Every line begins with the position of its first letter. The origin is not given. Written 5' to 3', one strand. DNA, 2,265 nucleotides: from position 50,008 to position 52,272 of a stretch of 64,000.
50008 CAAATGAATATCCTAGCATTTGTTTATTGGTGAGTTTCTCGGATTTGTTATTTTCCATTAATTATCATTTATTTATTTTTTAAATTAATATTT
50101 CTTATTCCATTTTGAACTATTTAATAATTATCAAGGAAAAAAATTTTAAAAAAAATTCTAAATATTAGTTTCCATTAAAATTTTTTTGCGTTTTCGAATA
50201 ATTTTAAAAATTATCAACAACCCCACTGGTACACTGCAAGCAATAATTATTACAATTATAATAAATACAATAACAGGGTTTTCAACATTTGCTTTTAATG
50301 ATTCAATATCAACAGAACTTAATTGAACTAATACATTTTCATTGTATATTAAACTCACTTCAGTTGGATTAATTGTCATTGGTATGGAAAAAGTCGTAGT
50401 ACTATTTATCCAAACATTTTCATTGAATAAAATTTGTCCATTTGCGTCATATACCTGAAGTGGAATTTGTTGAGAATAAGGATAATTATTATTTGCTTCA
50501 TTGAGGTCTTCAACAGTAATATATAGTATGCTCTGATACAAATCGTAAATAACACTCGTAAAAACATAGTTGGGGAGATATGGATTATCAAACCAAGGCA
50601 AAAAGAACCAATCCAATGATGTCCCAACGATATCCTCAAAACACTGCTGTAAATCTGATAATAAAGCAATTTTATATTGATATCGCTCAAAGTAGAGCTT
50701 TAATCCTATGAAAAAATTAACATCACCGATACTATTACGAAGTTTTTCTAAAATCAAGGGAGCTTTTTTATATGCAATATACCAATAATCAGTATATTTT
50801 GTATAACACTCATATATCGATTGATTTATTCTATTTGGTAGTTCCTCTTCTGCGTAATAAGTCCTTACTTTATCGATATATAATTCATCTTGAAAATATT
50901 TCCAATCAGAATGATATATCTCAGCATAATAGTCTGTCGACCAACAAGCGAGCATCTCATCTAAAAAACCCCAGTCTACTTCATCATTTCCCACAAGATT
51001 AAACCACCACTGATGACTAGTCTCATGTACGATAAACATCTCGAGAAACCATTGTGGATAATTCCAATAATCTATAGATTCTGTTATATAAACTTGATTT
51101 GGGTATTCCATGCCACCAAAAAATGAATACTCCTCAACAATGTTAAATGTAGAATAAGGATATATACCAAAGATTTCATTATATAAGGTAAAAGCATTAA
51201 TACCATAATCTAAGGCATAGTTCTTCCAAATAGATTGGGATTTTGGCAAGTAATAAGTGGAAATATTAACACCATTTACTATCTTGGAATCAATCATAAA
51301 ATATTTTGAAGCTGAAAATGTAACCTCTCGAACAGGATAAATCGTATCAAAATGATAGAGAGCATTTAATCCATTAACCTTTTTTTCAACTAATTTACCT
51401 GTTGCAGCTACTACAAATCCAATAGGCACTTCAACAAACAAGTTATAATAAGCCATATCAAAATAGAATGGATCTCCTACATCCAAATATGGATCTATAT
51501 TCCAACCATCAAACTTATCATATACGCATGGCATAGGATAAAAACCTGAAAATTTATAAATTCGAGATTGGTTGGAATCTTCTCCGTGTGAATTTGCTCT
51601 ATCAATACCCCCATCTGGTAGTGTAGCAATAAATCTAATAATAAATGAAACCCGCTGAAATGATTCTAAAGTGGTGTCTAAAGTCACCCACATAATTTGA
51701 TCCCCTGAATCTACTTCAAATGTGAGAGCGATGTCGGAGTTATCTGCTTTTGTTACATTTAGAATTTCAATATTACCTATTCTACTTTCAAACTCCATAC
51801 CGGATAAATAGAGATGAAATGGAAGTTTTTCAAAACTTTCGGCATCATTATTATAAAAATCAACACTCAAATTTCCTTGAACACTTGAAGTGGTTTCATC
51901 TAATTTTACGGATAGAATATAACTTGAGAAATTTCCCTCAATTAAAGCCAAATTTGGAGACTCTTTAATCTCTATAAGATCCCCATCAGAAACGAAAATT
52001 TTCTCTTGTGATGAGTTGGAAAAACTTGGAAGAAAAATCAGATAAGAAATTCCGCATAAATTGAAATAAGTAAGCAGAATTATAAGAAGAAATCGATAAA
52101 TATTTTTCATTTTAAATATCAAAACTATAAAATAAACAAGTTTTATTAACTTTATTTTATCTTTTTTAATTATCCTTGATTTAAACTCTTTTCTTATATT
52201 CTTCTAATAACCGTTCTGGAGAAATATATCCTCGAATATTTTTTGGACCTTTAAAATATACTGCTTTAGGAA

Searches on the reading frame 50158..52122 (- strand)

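Call 84: search_protein_families(library=pfam, proteins=[window:50158-52122:-], max_evalue=0.00001)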
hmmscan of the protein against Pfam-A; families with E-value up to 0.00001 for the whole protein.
window:50158-52122:- (654 aa): 1 family
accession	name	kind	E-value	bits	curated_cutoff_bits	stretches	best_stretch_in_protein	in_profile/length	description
PF01433.26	Peptidase_M1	-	5e-16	59.4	27.7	1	302-510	1-218/218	Peptidase family M1 domain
